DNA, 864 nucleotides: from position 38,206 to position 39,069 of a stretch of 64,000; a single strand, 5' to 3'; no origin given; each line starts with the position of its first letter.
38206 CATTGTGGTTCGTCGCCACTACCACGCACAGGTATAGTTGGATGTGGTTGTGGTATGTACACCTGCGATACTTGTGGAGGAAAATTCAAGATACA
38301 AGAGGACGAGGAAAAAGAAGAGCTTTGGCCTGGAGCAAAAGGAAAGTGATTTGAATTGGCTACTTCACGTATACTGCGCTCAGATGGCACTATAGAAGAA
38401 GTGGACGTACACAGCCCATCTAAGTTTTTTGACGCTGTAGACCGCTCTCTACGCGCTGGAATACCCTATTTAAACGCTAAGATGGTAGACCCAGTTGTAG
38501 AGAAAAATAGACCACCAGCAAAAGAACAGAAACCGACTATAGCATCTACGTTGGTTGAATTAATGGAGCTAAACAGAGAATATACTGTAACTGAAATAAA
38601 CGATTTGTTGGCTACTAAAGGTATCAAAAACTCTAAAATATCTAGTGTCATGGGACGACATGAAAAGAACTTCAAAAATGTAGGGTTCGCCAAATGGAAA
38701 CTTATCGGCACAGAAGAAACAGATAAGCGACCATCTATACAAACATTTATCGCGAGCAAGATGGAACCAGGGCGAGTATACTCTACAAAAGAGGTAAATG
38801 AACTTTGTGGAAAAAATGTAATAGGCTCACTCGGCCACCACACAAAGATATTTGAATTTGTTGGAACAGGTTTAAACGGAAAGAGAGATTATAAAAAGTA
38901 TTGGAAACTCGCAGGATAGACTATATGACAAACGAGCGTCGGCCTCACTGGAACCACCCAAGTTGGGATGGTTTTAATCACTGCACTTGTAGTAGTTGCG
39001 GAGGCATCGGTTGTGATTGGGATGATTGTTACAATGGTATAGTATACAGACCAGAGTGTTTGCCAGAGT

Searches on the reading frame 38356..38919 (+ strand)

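Call 50: search_protein_families(library=pfam, max_evalue=0.01, proteins=[window:38356-38919:+])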
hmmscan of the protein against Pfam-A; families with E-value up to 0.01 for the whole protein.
window:38356-38919:+ (187 aa): 1 family
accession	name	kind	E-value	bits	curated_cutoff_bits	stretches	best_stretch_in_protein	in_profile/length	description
PF09860.14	DUF2087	-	1.6e-05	25.4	22.4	0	124-151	11-38/69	Uncharacterized protein conserved in bacteria (DUF2087)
